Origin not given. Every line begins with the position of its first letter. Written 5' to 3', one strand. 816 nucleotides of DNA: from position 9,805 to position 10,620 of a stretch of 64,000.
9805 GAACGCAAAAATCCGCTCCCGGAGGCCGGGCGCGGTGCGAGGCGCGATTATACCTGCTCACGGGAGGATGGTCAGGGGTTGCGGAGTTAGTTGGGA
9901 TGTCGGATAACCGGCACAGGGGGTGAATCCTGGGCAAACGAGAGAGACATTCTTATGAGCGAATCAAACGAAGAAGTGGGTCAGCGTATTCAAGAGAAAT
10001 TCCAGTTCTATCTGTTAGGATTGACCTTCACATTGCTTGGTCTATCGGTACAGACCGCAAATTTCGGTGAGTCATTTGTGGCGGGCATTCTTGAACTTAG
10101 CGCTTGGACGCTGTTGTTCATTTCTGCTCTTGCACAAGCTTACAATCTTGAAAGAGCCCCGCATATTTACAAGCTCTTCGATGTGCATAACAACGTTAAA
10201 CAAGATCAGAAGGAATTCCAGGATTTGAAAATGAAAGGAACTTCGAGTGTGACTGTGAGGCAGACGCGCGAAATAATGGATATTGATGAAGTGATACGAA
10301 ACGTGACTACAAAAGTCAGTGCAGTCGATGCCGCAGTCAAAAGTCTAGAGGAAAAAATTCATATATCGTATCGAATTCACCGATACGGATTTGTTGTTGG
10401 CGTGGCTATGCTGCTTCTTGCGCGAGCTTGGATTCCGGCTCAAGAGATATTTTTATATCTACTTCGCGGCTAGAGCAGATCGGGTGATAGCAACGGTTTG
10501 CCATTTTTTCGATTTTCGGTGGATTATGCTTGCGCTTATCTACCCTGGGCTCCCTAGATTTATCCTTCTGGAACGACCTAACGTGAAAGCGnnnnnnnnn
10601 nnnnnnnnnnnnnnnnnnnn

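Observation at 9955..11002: Orphan two-gene cassette: 3-TM protein followed by a minimal HEPN-motif protein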

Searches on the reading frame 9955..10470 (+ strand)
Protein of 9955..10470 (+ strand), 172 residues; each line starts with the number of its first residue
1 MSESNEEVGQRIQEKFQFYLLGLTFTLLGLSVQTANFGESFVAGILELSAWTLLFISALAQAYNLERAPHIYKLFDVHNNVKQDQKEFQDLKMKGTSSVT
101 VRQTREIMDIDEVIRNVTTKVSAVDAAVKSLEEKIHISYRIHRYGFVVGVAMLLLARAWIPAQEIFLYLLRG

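Call 4: search_protein_families(library=pfam, proteins=[window:9955-10470:+], max_evalue=1)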
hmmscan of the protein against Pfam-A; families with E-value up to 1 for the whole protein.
window:9955-10470:+ (172 aa): 6 families
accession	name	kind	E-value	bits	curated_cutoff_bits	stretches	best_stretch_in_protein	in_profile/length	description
PF16533.10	SOAR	-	0.024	15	25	1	58-132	10-87/101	STIM1 Orai1-activating region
PF10046.14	BLOC1_2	-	0.034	15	33.4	1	73-135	35-95/96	Biogenesis of lysosome-related organelles complex-1 subunit 2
PF03087.19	BPS1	-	0.082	13.1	23.5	1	50-140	142-226/238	Protein BPS1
PF07889.17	DUF1664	-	0.084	13.4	34.6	1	91-136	73-118/124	Protein of unknown function (DUF1664)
PF19121.6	DUF5805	-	0.093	13.6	28.5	1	104-143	24-64/67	Family of unknown function (DUF5805)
PF05531.17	NPV_P10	-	0.21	12.5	29.8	1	110-135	9-34/75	Nucleopolyhedrovirus P10 protein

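Call 5: search_protein_families(library=padloc, proteins=[window:9955-10470:+], max_evalue=1)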
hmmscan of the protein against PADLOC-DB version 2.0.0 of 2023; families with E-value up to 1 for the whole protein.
window:9955-10470:+ (172 aa): 1 family
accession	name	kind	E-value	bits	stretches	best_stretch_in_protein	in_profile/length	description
PDLC04969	PDC-S26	-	0.00054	17.1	1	52-110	61-119/367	-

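Call 6: search_protein_families(library=ncbifam, proteins=[window:9955-10470:+], max_evalue=1)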
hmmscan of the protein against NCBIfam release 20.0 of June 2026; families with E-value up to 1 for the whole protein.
window:9955-10470:+ (172 aa): 2 families
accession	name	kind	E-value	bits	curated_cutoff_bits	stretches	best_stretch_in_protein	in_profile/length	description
NF047363.1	Zn_ribbon_CdsZ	equivalog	0.029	13.8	275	1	73-141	20-87/251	zinc ribbon domain regulatory protein CdsZ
NF033872.1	SidA_fam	subfamily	0.033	13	60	1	59-169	224-333/379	T4SS effector SidA family protein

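Call 7: search_protein_families(library=phrogs, proteins=[window:9955-10470:+], max_evalue=1)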
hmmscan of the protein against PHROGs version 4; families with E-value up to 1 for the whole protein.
window:9955-10470:+ (172 aa): 7 families
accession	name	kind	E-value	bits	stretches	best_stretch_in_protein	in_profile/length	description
phrog_20226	-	unknown function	0.062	13.9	1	73-135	20-81/221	-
phrog_1083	-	unknown function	0.093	14.1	1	77-151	25-97/109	-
phrog_38879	-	unknown function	0.17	13.2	1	76-121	35-78/93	-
phrog_12333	-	unknown function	0.18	12.7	1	62-121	63-121/139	-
phrog_19265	-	unknown function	0.24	12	1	99-134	225-260/293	-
phrog_3590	-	unknown function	0.24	11.8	1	71-135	216-285/481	-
phrog_6002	-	head and packaging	0.26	9.7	1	89-131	281-323/1183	virion structural protein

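Call 9: find_homologous_proteins(query=window:9955-10470:+, max_evalue=0.01)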
Query window:9955-10470:+ (172 aa): 11 proteins with E <= 0.01 among 248 candidates.
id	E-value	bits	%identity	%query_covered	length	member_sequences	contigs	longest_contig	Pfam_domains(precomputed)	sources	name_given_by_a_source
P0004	7.5e-105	366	100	100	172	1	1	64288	-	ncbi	ncbi:MAG TPA: hypothetical protein VF254_07940 [Gammaproteobacteria bacterium]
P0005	2.9e-48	182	53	94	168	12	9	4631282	-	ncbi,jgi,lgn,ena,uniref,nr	ncbi:hypothetical protein [Marinobacter flavimaris]|jgi:hypothetical protein|uniref:hypothetical pro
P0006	5.1e-48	181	53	97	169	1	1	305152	-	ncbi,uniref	ncbi:hypothetical protein [Halomonas sp. A29]|uniref:hypothetical protein n=1 Tax=Halomonas sp. A29 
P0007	7.8e-48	181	51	97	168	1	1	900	-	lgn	-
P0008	2.6e-41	160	48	97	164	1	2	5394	-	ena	-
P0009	1.4e-36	144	42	99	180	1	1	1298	-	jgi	jgi:hypothetical protein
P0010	2.2e-28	118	38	96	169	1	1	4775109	-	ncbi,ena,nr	nr:hypothetical protein [uncultured Desulfobulbus sp.]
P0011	6.4e-27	113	37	97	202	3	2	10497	-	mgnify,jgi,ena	mgnify:CR=1 FL=1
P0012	1.2e-20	93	38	98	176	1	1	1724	-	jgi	-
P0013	2.6e-18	85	35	82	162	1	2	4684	-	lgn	-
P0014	3.2e-15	75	34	98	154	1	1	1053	-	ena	-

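Call 12: find_encoding_contigs(protein=P0005, flank=6000)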
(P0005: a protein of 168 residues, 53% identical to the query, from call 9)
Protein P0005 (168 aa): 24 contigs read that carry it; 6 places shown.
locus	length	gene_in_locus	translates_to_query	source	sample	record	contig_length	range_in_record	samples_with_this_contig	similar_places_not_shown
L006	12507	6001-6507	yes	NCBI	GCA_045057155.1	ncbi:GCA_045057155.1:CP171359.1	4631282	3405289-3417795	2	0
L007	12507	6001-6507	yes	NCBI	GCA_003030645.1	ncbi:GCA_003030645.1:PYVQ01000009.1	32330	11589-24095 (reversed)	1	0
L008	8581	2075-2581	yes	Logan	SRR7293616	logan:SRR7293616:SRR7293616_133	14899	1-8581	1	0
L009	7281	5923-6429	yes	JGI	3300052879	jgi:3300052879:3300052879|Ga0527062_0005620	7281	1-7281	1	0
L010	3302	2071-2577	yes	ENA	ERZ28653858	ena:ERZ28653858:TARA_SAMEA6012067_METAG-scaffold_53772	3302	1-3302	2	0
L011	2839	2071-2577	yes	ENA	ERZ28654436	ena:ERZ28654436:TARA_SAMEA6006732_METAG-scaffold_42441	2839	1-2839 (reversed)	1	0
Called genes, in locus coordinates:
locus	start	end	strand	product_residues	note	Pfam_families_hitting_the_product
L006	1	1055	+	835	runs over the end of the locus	PF02771:Acyl-CoA_dh_N, PF02770:Acyl-CoA_dh_M (weak), PF00441:Acyl-CoA_dh_1, PF09317:ACDH_C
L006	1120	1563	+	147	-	PF01980:TrmO_N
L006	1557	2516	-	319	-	PF00126:HTH_1, PF03466:LysR_substrate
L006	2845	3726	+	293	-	PF00892:EamA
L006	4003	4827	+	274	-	PF04471:Mrr_cat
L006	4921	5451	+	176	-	-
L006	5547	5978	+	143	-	-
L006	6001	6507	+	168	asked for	-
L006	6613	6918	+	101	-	PF07978:NIPSNAP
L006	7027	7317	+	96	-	-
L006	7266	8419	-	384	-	PF01527:HTH_Tnp_1, PF13276:HTH_21, PF00665:rve, PF13333:rve_2 (weak)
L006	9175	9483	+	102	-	-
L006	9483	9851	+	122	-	PF05717:TnpB_IS66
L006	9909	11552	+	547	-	PF13007:LZ_Tnp_IS66, PF03050:DDE_Tnp_IS66, PF13817:DDE_Tnp_IS66_C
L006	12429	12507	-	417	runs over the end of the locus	PF00872:Transposase_mut, PF10551:MULE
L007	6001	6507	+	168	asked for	-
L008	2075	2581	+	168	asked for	-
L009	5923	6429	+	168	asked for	-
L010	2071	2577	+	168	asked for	-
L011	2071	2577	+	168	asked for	-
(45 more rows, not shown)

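Call 16: find_encoding_contigs(protein=P0006, flank=5000, max_places=2)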
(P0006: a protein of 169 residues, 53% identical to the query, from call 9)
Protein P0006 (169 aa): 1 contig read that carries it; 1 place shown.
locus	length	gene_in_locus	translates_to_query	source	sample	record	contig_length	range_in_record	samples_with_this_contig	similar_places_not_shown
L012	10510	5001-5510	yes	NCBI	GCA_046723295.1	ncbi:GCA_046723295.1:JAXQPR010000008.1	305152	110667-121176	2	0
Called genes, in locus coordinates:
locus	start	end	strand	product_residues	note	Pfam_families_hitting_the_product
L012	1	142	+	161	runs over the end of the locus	PF06983:3-dmu-9_3-mt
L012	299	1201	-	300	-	PF10503:Esterase_PHB, PF00326:Peptidase_S9 (weak)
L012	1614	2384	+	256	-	PF08378:NERD, PF01396:Zn_ribbon_Top1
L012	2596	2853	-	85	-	PF13495:Phage_int_SAM_4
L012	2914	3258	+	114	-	-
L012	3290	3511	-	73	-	PF13495:Phage_int_SAM_4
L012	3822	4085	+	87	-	PF01809:YidD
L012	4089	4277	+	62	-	-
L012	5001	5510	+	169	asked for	-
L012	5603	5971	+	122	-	-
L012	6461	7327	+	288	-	PF13676:TIR_2 (weak)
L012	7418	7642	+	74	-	-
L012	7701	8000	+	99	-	-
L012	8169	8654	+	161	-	PF06983:3-dmu-9_3-mt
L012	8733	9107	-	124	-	PF13806:Rieske_2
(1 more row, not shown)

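Call 17: find_encoding_contigs(protein=P0010, flank=5000, max_places=2)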
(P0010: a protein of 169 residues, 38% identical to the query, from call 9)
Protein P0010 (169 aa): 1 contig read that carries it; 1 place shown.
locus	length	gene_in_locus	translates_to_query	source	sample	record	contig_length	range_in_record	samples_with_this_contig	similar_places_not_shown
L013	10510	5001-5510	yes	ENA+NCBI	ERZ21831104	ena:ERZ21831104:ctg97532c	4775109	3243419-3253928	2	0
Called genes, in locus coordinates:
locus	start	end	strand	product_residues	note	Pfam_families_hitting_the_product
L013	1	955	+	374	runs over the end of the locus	-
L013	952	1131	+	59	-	-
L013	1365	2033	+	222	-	-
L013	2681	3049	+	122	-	-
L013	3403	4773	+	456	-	-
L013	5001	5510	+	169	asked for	-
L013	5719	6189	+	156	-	-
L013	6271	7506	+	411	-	PF14280:DUF4365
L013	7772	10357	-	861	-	PF11897:DUF3417, PF00343:Phosphorylase, PF28476:GlgP_C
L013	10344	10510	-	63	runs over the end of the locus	-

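Call 25: find_encoding_contigs(protein=P0011, flank=6000, max_places=2)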
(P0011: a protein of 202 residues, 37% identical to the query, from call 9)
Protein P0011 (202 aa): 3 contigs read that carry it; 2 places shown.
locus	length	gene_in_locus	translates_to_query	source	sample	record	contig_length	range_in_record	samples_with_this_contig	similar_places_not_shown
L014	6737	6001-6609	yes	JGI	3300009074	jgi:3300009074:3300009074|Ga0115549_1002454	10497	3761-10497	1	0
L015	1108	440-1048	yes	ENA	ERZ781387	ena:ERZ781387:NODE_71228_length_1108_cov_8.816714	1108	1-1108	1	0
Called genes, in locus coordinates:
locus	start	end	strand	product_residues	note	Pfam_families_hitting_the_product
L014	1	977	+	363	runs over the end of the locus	PF01571:GCV_T, PF08669:GCV_T_C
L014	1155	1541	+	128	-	PF01597:GCV_H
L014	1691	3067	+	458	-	PF02347:GDC-P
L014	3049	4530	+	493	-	PF02347:GDC-P, PF00266:Aminotran_5, PF21478:GcvP2_C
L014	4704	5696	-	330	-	PF13495:Phage_int_SAM_4, PF00589:Phage_integrase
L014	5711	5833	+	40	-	-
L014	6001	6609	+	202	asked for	-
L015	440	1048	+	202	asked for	-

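Call 26: find_encoding_contigs(protein=P0013, flank=5000, max_places=2)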
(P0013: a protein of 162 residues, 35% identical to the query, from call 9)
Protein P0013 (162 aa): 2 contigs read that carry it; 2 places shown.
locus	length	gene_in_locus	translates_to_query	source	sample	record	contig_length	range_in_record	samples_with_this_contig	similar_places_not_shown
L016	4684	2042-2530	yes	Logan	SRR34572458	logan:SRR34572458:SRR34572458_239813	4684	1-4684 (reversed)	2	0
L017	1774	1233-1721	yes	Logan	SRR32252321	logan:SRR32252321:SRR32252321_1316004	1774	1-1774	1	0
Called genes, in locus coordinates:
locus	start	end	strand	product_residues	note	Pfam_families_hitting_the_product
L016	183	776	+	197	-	PF00665:rve, PF13610:DDE_Tnp_IS240 (weak), PF13683:rve_3, PF13333:rve_2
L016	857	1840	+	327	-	PF25164:CoiA_N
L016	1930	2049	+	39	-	-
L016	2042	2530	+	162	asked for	-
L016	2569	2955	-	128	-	PF00665:rve, PF13683:rve_3, PF13333:rve_2 (faint)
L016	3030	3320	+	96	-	PF04365:BrnT_toxin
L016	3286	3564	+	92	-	PF12441:CopG_antitoxin (weak), PF14384:BrnA_antitoxin (weak)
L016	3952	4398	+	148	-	PF08327:AHSA1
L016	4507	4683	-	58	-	?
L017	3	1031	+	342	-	?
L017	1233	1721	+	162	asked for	-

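Call 51: search_protein_families(library=pfam, alignment_id=A2, max_evalue=0.1)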
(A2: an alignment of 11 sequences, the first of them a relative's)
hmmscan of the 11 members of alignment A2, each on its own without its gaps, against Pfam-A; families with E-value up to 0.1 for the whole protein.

A. member 1, P0004 (172 aa): 5 families
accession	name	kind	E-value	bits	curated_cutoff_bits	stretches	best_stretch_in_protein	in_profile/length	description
PF16533.10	SOAR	-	0.024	15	25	1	58-132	10-87/101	STIM1 Orai1-activating region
PF10046.14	BLOC1_2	-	0.034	15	33.4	1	73-135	35-95/96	Biogenesis of lysosome-related organelles complex-1 subunit 2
PF03087.19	BPS1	-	0.082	13.1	23.5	1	50-140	142-226/238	Protein BPS1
PF07889.17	DUF1664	-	0.084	13.4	34.6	0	91-136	73-118/124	Protein of unknown function (DUF1664)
PF19121.6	DUF5805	-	0.093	13.6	28.5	0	104-143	24-64/67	Family of unknown function (DUF5805)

B. families by the number of members that match (of 11 scanned): 9 families
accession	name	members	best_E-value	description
PF16533.10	SOAR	1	0.024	STIM1 Orai1-activating region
PF10046.14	BLOC1_2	1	0.034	Biogenesis of lysosome-related organelles complex-1 subunit 2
PF13588.12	HSDR_N_2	1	0.041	Type I restriction enzyme R protein N terminus (HSDR_N)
PF07106.19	TBPIP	1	0.054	TBPIP/Hop2 winged helix domain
PF10039.14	DUF2275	1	0.063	Predicted integral membrane protein (DUF2275)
PF00507.24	Oxidored_q4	1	0.071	NADH-ubiquinone/plastoquinone oxidoreductase, chain 3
PF03087.19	BPS1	1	0.082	Protein BPS1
PF07889.17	DUF1664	1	0.084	Protein of unknown function (DUF1664)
PF19121.6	DUF5805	1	0.093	Family of unknown function (DUF5805)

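Call 52: search_protein_families(library=padloc, alignment_id=A2, max_evalue=0.1)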
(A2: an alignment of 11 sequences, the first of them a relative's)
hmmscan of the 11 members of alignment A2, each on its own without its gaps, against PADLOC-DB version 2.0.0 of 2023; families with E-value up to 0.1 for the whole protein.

A. member 1, P0004 (172 aa): 1 family
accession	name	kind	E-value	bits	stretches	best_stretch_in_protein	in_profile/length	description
PDLC04969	PDC-S26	-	0.00054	17.1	1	52-110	61-119/367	-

B. families by the number of members that match (of 11 scanned): 3 families
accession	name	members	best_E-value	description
PDLC04969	PDC-S26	1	0.00054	-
PDLC02363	PycTM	1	0.0018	-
PDLC02364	PycTM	1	0.0085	-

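Call 82: search_solved_structures(query=A2, max_evalue=10)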
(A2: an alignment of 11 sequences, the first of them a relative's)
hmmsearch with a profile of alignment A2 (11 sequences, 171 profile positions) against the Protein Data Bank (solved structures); distinct sequences matched with E-value up to 10: 8.
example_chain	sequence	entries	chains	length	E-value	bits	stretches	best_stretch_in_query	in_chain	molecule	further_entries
4qkw_A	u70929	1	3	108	0.2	14.8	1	56-138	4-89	Muscle-related coiled-coil protein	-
9sfi_C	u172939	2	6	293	0.63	13.2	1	68-141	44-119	H(2)/formate:CoB-CoM heterodisulfide,ferredoxin reductase subunit B2 | Heterodisulfide reductase subunit B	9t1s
3r3p_A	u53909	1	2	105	0.93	12.6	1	68-119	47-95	Mobile intron protein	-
2yo3_A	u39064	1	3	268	1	12.5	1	75-139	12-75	GENERAL CONTROL PROTEIN GCN4, PUTATIVE INNER MEMBRANE PROTEIN, GENERAL CONTROL PROTEIN GCN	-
7jgr_G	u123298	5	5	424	1.2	12.2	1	67-154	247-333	Cell division control protein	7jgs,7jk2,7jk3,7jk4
5j2l_B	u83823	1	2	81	2.8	11.1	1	73-134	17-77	protein design 2L4HC2_11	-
2yo0_A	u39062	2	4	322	3.1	10.9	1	93-139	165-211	GENERAL CONTROL PROTEIN GCN4, PUTATIVE INNER MEMBRANE PROTEIN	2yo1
4zry_B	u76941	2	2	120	5.1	10.2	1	93-135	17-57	Keratin, type II cytoskeletal 1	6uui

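Call 92: search_protein_families(library=pfam, proteins=[L006:5547-5978:+, L006:4921-5451:+], max_evalue=0.01)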
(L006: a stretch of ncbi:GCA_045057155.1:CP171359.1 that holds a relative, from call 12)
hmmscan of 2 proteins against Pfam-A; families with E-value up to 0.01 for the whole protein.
L006:5547-5978:+ (143 aa): 0 families

L006:4921-5451:+ (176 aa): 0 families

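Call 94: find_related_loci(query=A2, collection=viral_contigs, flank=3000)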
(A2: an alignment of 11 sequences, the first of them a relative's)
Query A2 (172 aa) in viral_contigs; peptide patterns used: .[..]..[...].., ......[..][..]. (x = any residue, [..] = any of these).
61 stretches matched a pattern, but none encodes a relative of the query by tblastn (E <= 1e-3).

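Call 95: find_related_loci(query=A2, collection=metagenome_contigs, flank=2500)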
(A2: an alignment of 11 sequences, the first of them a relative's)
Query A2 (172 aa) in metagenome_contigs; peptide patterns used: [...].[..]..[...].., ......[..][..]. (x = any residue, [..] = any of these).
332 stretches matched a pattern; 63 encode a relative of the query (tblastn E <= 1e-3); 63 distinct loci.
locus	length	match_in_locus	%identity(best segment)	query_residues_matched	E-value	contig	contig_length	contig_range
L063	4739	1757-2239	53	1-161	3e-57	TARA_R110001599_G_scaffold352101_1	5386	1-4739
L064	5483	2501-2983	52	1-161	6e-55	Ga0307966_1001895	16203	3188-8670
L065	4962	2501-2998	51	1-166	2e-42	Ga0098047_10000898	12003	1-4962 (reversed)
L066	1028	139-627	44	1-165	4e-43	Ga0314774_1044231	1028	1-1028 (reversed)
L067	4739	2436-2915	41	1-159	5e-35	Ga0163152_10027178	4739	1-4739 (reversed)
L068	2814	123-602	41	1-159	5e-35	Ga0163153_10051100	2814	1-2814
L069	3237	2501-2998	37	1-166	3e-34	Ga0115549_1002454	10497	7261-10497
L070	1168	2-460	42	8-159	4e-34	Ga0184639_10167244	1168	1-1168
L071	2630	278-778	34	1-167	3e-32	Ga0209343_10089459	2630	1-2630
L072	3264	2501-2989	40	4-166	5e-31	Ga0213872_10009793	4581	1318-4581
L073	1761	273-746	40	4-159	7e-31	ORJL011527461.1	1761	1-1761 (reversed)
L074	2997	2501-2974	40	4-159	7e-31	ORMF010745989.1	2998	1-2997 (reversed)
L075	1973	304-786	35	1-162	2e-30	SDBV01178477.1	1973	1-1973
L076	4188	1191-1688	37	4-171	8e-30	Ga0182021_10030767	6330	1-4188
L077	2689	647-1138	34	1-170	1e-29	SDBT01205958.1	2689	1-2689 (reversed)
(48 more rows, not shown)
